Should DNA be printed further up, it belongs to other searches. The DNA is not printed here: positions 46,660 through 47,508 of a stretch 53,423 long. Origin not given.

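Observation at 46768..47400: AT-rich orphan gene bounded by 38-bp inverted repeats, inserted exactly in the araB-araD spacer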

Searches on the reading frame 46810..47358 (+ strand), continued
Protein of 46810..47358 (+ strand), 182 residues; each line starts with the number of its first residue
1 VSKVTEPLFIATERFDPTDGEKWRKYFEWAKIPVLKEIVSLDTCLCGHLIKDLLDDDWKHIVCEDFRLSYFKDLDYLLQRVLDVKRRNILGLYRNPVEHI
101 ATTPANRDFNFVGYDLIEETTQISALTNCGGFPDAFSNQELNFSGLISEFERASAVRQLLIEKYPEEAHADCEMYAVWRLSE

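Call 42: fold_search(model_id=the predicted structure, library=viral)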
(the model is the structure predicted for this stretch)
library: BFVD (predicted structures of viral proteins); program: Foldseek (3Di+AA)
matches with E <= 10: 114; with E <= 0.001: 0
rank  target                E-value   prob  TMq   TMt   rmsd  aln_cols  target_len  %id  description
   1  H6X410                1.4e-01  0.12  0.18  0.24   8.6       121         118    8  Uncharacterized protein [Klebsiella phage vB_KleM_RaK2]
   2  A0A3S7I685            2.3e-01  0.20  0.25  0.42  12.3        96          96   14  (no name in the UniProt tables at hand)
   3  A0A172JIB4            6.0e-01  0.18  0.24  0.14   8.5       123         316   11  Uncharacterized protein [Bacillus phage AR9]
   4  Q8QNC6                7.3e-01  0.06  0.18  0.11  11.9       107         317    7  EsV-1-156 [Ectocarpus siliculosus virus 1 (isolate New Zealand/Kaikoura/1988)]
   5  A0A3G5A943            9.5e-01  0.11  0.20  0.30  14.0       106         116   13  Uncharacterized protein [Hyperionvirus sp.]
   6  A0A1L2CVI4            9.5e-01  0.04  0.18  0.23  15.0       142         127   10  Uncharacterized protein [Pectobacterium phage vB_PcaM_CBB]
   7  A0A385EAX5            1.1e+00  0.03  0.19  0.20  10.5       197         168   10  Uncharacterized protein [Caulobacter phage CcrPW]
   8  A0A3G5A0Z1            1.1e+00  0.03  0.22  0.11  11.1       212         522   10  AMMECR1 domain-containing protein [Harvfovirus sp.]
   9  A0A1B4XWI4            1.3e+00  0.04  0.21  0.22  11.7       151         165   14  Uncharacterized protein [Tenacibaculum phage pT24]
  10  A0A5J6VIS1            1.3e+00  0.03  0.15  0.11  10.6       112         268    7  Protein kinase domain protein [Megaviridae environmental sample]
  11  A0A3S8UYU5            1.4e+00  0.01  0.15  0.12  16.4       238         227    9  2Og-Fe(II) oxygenase [Megavirus baoshan]
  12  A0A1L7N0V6            1.8e+00  0.01  0.16  0.14  17.4       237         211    8  Uncharacterized protein [Ralstonia phage RP12]
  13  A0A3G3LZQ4            1.9e+00  0.02  0.21  0.15  16.7       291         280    7  Uncharacterized protein [Brevibacterium phage Cantare]
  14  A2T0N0                1.9e+00  0.01  0.13  0.12  16.0       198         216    8  Non-structural polyprotein 1AB (Fragment) [Turkey astrovirus 2]
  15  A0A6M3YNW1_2          1.9e+00  0.01  0.11  0.04  12.7       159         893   11  Uncharacterized protein [Picornavirales sp.]
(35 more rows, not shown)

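Call 49: search_protein_families(library=pfam, proteins=[L015:4496-5296:+, L015:5926-7065:+, L017:5262-5954:+, L017:6765-8201:+, L018:5666-5989:+, L018:6524-6904:+, L018:7323-8702:+, L019:103-1446:+, L019:2004-3629:+, L012:6261-7667:+], max_evalue=0.001)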
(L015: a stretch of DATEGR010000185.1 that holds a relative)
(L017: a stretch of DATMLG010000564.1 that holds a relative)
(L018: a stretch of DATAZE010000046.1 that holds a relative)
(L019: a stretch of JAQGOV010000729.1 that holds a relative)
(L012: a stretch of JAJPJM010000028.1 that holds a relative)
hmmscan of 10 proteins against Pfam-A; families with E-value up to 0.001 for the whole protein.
L015:4496-5296:+ (266 aa): 2 families
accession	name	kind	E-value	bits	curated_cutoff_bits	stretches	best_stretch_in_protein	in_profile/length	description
PF00290.26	Trp_syntA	-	1e-85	287.3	27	1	9-263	2-258/259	Tryptophan synthase alpha chain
PF00977.27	His_biosynth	-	2e-05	24.6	23.6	1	186-239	56-109/228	Histidine biosynthesis protein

L015:5926-7065:+ (379 aa): 3 families
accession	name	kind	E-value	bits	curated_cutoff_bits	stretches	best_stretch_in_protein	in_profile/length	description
PF00483.29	NTP_transferase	-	1.7e-39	136.3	21.2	1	15-296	3-236/245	Nucleotidyl transferase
PF22640.1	ManC_GMP_beta-helix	-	2.7e-12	46.8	27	1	313-369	4-55/55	MannoseP isomerase/GMP-like beta-helix domain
PF12804.13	NTP_transf_3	-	1.3e-08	35.7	27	1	14-138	1-111/160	MobA-like NTP transferase domain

L017:5262-5954:+ (230 aa): 1 family
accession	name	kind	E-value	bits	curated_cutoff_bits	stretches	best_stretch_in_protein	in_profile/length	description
PF01351.25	RNase_HII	-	6.5e-36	124.5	25.8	1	34-217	1-197/199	Ribonuclease HII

L017:6765-8201:+ (478 aa): 3 families
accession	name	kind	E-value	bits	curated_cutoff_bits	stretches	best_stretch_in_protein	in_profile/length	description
PF02055.22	Glyco_hydro_30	-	8.1e-76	255.7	23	1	79-412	2-348/348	Glycosyl hydrolase family 30 TIM-barrel domain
PF17189.10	Glyco_hydro_30C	-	3.1e-15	56.5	22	1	415-475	1-65/65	Glycosyl hydrolase family 30 beta sandwich domain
PF02057.21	Glyco_hydro_59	-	1.9e-05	24.5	27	1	93-359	17-244/294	Glycosyl hydrolase family 59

L018:5666-5989:+ (107 aa): 1 family
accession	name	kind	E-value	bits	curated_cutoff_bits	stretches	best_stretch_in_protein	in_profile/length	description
PF02397.22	Bac_transf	-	8.2e-09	35.7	27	1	8-97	3-104/179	Bacterial sugar transferase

L018:6524-6904:+ (126 aa): 0 families

L018:7323-8702:+ (459 aa): 0 families

L019:103-1446:+ (447 aa): 1 family
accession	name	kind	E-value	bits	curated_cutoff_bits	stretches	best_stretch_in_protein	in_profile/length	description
PF07586.16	HXXSHH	-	7.9e-95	318.4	30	1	46-348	1-307/307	Protein of unknown function (DUF1552)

L019:2004-3629:+ (541 aa): 7 families
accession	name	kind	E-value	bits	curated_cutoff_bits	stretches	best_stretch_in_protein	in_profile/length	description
PF00023.36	Ank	-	1.5e-70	229.5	21.1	5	92-123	1-32/33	Ankyrin repeat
PF12796.13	Ank_2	-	1.9e-68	227.5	27.3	5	163-254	1-88/90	Ankyrin repeats (3 copies)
PF13637.12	Ank_4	-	6.9e-67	220.3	22.7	6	196-246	1-50/50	Ankyrin repeats (many copies)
PF13606.12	Ank_3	-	3.7e-53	170.9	22.3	4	192-220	2-30/30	Ankyrin repeat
PF13857.12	Ank_5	-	7.5e-45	150.9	27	4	145-196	1-53/56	Ankyrin repeats (many copies)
PF24521.3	Ank_KRIT1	-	1.3e-09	38.3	80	0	160-248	19-107/149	KRIT1 ankyrin-repeats domain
PF23745.1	ANK_LRRK2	-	8.4e-08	32.6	27.5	0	129-212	34-113/130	LRRK2 ANK repeat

L012:6261-7667:+ (468 aa): 1 family
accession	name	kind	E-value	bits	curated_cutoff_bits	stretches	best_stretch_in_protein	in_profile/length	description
PF00202.27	Aminotran_3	-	3.1e-85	286.7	30.5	1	43-440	11-402/403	Aminotransferase class-III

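Call 50: search_protein_families(library=pfam, proteins=[L020:4457-5818:-, L020:6623-7729:+, L023:4693-5943:+, L023:6866-7993:+, L024:4464-5948:+, L024:6558-7058:-, L026:4544-5947:+, L026:6551-7315:+, L029:3962-5068:+, L029:6087-8402:+], max_evalue=0.001)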
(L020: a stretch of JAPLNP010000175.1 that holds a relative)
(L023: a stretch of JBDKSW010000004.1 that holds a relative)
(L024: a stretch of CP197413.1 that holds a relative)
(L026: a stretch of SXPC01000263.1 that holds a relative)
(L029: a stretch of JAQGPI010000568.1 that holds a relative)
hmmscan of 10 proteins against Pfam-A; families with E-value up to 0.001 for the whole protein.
L020:4457-5818:- (453 aa): 0 families

L020:6623-7729:+ (368 aa): 1 family
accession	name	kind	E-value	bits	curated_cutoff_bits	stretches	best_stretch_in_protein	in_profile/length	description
PF04616.20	Glyco_hydro_43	-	7.5e-08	32.5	32.2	1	183-343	13-161/288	Glycosyl hydrolases family 43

L023:4693-5943:+ (416 aa): 5 families
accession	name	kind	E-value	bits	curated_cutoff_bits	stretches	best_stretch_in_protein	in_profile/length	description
PF00483.29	NTP_transferase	-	1.3e-60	205.4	21.2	1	6-271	2-242/245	Nucleotidyl transferase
PF24894.1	Hexapep_GlmU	-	3.7e-37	127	23.3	1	295-402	1-104/104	GlmU-like, C-terminal hexapeptide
PF25247.1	LbH_GLGC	-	4.8e-10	39.9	27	1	355-409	74-131/135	GLGC left-handed parallel beta-helix domain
PF25084.1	LbH_EIF2B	-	7e-08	32.9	54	1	317-381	23-88/105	EIF2B subunit epsilon LbH domain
PF12804.13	NTP_transf_3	-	3.8e-05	24.4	27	1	6-147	1-118/160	MobA-like NTP transferase domain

L023:6866-7993:+ (375 aa): 2 families
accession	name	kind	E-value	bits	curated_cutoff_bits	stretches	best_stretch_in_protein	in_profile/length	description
PF03641.19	Lysine_decarbox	-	5.1e-27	95.1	27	1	150-283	5-130/131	Possible lysine decarboxylase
PF18306.6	LDcluster4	-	1.4e-11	44.7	26.3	1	107-217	2-109/151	SLOG cluster4 family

L024:4464-5948:+ (494 aa): 1 family
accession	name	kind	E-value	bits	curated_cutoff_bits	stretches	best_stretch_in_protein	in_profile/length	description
PF01139.22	RtcB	-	1e-85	289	27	2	225-483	133-423/426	tRNA-splicing ligase RtcB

L024:6558-7058:- (166 aa): 0 families

L026:4544-5947:+ (467 aa): 1 family
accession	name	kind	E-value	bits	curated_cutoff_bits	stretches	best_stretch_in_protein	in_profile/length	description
PF01139.22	RtcB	-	1.4e-86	291.8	27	2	199-456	134-423/426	tRNA-splicing ligase RtcB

L026:6551-7315:+ (254 aa): 1 family
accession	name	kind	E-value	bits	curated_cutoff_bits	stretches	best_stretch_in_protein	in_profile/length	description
PF24732.2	ParE_like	-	0.00035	20.9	24.4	0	211-246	31-66/67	ParE-like toxin domain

L029:3962-5068:+ (368 aa): 3 families
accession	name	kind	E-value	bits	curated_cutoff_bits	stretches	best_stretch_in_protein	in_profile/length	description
PF04101.22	Glyco_tran_28_C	-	5.2e-41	140.9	22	1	196-357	1-162/166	Glycosyltransferase family 28 C-terminal domain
PF03033.26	Glyco_transf_28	-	1e-29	103.8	26.2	1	11-149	1-138/139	Glycosyltransferase family 28 N-terminal domain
PF06722.18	EryCIII-like_C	-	0.00079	19.9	31.7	0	273-367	54-144/145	Erythromycin biosynthesis protein CIII-like, C-terminal domain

L029:6087-8402:+ (771 aa): 5 families
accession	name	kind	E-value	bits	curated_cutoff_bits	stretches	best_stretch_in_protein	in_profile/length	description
PF08245.18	Mur_ligase_M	-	5e-26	92.3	24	1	120-298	1-200/200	Mur ligase middle domain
PF02873.21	MurB_C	-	4.1e-25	88.3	27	1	667-763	3-99/99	UDP-N-acetylenolpyruvoylglucosamine reductase, C-terminal domain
PF01225.30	Mur_ligase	-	2.7e-19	69.8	21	1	18-114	2-93/95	Mur ligase family, catalytic domain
PF02875.26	Mur_ligase_C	-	7.5e-18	66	28.4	1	320-450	1-127/127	Mur ligase, glutamate ligase domain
PF01565.28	FAD_binding_4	-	4e-17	62.6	26.4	1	500-629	2-136/139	FAD binding domain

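Call 56: find_encoding_contigs(protein=P0001, flank=5000, max_places=4)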
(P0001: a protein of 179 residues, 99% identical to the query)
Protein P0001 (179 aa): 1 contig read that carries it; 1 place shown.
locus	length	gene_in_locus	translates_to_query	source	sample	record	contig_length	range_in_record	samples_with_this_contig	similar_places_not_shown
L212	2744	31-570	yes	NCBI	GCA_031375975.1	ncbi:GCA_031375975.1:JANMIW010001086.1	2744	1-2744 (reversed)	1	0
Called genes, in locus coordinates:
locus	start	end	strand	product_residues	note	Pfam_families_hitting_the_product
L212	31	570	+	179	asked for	-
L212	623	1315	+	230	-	PF00596:Aldolase_II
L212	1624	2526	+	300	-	PF22847:Glyco_hydro_43_rel, PF00251:Glyco_hydro_32N (faint), PF04616:Glyco_hydro_43 (weak)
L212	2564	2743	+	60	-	?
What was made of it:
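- L212 carries the occupied allele (call 56).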

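Call 57: find_encoding_contigs(protein=P0007, flank=5000, max_places=3)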
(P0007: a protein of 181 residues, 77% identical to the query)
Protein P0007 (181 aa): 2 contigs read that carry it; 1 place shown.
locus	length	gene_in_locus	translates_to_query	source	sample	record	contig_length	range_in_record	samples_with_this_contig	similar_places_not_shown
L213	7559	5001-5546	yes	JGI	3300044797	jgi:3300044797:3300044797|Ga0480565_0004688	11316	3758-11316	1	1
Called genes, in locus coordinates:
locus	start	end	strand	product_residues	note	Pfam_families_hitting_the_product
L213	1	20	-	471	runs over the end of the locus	PF04055:Radical_SAM, PF11946:DUF3463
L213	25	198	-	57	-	-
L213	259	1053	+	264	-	PF21033:RMD1-3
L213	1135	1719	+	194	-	PF00398:RrnaAD (weak), PF08241:Methyltransf_11 (weak), PF08242:Methyltransf_12 (faint), PF13649:Methyltransf_25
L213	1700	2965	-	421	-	PF07690:MFS_1, PF00083:Sugar_tr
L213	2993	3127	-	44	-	-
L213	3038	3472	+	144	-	PF01475:FUR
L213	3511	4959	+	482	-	PF19295:SufBD_N, PF01458:SUFBD_core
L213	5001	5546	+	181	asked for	-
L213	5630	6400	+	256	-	PF00005:ABC_tran, PF02463:SMC_N (faint)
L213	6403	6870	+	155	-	-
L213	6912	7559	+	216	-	?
